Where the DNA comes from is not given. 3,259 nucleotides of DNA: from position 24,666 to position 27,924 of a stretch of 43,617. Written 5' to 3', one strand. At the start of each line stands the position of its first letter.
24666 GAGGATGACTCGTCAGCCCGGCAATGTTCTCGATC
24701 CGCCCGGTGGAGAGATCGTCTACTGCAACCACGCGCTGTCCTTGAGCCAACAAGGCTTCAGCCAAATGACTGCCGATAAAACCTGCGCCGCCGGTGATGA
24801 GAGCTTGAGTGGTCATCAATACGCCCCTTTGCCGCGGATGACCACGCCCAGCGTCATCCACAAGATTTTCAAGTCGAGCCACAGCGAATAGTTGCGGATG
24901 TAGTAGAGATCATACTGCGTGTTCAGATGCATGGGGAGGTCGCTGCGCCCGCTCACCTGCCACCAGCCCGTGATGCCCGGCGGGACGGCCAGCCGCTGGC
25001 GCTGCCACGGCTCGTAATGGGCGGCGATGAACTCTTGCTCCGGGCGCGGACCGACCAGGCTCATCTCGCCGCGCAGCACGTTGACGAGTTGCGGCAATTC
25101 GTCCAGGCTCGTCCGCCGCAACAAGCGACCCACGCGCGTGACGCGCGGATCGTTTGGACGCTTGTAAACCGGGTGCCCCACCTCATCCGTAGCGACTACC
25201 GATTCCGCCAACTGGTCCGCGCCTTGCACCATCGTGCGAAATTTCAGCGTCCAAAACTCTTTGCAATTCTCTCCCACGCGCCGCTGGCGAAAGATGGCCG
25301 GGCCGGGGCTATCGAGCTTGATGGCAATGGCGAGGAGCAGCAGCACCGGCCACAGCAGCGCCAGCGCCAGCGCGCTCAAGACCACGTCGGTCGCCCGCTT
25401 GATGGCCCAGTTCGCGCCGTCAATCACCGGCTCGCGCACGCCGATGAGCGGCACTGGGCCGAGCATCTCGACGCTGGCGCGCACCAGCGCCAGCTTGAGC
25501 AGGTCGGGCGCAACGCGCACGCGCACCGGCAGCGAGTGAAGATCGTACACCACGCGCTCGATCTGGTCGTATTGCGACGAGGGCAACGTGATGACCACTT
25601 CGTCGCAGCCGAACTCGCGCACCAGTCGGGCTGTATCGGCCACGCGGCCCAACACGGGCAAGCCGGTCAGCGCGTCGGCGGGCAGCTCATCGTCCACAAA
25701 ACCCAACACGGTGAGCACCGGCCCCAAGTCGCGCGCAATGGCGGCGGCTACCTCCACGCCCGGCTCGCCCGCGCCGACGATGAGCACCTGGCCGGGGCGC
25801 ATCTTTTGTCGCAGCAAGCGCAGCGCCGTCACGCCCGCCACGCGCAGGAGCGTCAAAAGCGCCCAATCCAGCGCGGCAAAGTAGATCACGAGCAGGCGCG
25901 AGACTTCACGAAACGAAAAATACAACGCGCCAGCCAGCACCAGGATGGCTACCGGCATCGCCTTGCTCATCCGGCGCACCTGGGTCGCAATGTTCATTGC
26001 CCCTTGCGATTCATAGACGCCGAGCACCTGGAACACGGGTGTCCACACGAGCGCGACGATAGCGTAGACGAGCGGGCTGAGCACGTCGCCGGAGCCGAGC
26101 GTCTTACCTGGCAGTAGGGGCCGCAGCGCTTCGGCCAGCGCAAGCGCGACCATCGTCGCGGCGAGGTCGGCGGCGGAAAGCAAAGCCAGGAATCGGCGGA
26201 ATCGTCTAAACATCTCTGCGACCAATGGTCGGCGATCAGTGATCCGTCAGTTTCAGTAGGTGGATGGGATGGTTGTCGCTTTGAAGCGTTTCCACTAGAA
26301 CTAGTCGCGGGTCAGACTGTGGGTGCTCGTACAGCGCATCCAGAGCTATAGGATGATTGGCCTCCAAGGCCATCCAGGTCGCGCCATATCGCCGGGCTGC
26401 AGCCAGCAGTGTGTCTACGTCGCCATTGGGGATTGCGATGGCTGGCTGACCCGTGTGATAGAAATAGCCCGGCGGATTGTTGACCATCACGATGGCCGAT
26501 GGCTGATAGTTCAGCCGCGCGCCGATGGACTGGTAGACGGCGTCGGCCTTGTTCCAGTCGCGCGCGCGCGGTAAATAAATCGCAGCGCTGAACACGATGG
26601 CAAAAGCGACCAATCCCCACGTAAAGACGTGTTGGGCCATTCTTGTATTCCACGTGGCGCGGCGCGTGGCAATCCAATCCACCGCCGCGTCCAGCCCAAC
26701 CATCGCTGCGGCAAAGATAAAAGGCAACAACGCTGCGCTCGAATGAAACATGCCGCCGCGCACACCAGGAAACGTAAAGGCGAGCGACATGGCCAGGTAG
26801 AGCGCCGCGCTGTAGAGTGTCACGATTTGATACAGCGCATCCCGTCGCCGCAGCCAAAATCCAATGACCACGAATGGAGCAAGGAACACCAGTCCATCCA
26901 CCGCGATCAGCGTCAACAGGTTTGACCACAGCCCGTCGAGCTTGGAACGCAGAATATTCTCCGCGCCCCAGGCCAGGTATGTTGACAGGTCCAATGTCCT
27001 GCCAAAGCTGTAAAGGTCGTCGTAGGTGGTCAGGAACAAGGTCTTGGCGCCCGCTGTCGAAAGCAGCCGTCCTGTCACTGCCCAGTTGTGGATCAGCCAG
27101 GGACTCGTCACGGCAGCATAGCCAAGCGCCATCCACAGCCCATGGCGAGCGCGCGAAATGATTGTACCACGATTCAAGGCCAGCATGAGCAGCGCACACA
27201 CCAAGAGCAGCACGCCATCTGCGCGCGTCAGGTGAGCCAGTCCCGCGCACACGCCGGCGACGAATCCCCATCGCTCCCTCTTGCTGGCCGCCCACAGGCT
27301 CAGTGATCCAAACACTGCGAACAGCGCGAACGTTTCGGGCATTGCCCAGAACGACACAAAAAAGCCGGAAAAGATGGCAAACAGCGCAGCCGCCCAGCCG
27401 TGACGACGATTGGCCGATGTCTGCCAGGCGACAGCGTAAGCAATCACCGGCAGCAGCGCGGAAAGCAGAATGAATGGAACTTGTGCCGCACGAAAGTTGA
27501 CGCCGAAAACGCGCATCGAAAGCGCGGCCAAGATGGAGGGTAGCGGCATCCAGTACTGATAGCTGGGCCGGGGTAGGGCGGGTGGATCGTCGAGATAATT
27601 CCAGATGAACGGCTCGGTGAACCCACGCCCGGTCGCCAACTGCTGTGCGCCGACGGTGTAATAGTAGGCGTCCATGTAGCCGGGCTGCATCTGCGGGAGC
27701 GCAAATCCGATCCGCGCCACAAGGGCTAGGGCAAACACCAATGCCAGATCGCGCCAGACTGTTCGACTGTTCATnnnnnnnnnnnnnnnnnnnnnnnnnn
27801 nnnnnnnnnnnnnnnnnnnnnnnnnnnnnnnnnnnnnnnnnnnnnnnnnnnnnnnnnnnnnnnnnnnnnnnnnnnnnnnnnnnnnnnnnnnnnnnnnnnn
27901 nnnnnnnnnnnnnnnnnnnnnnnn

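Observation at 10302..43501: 33-kb locus with 15 GT-C-type membrane glycosyltransferase-like genes and no cytoplasmic GT-A/GT-B enzyme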

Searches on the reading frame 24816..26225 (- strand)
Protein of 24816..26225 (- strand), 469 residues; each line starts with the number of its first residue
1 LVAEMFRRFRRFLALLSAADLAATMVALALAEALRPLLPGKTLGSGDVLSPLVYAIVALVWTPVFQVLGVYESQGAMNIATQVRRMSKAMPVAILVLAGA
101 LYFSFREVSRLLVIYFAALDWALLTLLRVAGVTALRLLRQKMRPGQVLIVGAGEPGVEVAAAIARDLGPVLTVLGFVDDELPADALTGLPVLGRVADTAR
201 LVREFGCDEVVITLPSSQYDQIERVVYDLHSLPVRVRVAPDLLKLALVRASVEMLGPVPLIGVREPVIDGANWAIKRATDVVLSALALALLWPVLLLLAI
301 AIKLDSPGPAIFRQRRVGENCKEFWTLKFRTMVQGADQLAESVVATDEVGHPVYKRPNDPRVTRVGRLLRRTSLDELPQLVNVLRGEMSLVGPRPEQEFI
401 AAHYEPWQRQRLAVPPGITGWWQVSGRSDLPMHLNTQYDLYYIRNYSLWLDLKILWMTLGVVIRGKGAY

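Call 4: search_protein_families(library=pfam, proteins=[window:24816-26225:-], max_evalue=0.01)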
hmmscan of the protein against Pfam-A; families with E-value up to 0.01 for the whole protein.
window:24816-26225:- (469 aa): 2 families
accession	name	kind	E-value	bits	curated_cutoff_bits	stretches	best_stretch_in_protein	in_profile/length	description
PF02397.22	Bac_transf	-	4.2e-67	225.6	27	1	276-463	1-178/179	Bacterial sugar transferase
PF13727.12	CoA_binding_3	-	1.5e-24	87.4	25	1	67-240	2-175/175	CoA-binding domain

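Call 30: search_protein_families(library=ncbifam, proteins=[window:24816-26225:-], max_evalue=0.00001)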
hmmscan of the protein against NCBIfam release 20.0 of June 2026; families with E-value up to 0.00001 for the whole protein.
window:24816-26225:- (469 aa): 10 families
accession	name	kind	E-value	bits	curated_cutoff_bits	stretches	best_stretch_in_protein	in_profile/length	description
TIGR03025.1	EPS_sugtrans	subfamily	1.9e-130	436.1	295.55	1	19-469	2-445/445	exopolysaccharide biosynthesis polyprenyl glycosylphosphotransferase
TIGR03023.1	WcaJ_sugtrans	equivalog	2.1e-114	383.3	410.75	1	50-469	31-453/453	undecaprenyl-phosphate glucose phosphotransferase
TIGR03022.1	WbaP_sugtrans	subfamily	1.2e-94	318.2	403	1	17-469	2-456/456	undecaprenyl-phosphate galactose phosphotransferase WbaP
NF041877.1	EPS_EpsZ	equivalog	3.9e-66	223.6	800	1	36-468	27-458/459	exopolysaccharide biosynthesis polyisoprenyl-phosphate hexose-1-phosphate transferase EpsZ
TIGR03013.1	EpsB_2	subfamily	1.8e-63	215.1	393.35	1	54-468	35-442/443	TIGR03013 family XrtA/PEP-CTERM system glycosyltransferase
NF007518.0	PRK10124.1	equivalog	1.7e-60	205.1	684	1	54-469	48-464/464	undecaprenyl-phosphate glucose phosphotransferase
NF052601.1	undeca_RfbP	equivalog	3e-60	203.5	330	1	274-468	43-243/244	undecaprenyl-phosphate galactose phosphotransferase family protein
NF050817.1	PolSacchBiosHfsE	equivalog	6.3e-57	193.3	750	1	51-462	48-459/467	polysaccharide biosynthesis protein HfsE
NF011751.0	PRK15204.1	equivalog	2.5e-48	164.9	907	1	91-469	96-476/476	undecaprenyl-phosphate galactose phosphotransferase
NF045514.1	glycotran_HepC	equivalog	7.2e-27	94.1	140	1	272-395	113-211/220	heterocyst development glycosyltransferase HepC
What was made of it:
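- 24816..26225 (-): g12: WbaP/WcaJ-type polyprenyl-phosphate hexose-1-phosphate transferase, the priming enzyme. TIGR03025, 436 bits against a cut-off of 296 (call 30); PF02397 plus PF13727 (call 4)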

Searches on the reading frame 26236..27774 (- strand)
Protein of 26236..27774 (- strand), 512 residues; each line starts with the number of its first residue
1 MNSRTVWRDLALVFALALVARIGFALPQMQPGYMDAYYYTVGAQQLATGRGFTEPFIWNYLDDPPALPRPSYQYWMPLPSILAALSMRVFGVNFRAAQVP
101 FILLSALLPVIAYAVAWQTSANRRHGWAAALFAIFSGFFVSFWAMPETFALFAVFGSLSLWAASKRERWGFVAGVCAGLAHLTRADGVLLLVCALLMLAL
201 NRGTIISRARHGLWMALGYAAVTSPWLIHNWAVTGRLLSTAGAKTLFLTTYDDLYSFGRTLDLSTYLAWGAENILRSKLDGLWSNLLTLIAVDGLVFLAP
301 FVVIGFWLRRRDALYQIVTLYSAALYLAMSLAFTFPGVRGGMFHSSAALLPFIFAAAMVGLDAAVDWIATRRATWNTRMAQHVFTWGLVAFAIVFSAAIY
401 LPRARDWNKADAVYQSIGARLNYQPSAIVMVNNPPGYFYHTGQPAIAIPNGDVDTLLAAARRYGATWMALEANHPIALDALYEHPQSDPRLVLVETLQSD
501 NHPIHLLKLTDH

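Call 4: search_protein_families(library=pfam, proteins=[window:26236-27774:-], max_evalue=0.01)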
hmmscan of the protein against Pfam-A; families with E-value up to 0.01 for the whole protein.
window:26236-27774:- (512 aa): 1 family
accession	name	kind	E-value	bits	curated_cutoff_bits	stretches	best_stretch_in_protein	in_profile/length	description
PF13231.12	PMT_2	-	1.2e-10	42.3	26.1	1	77-229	4-160/160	Dolichyl-phosphate-mannose-protein mannosyltransferase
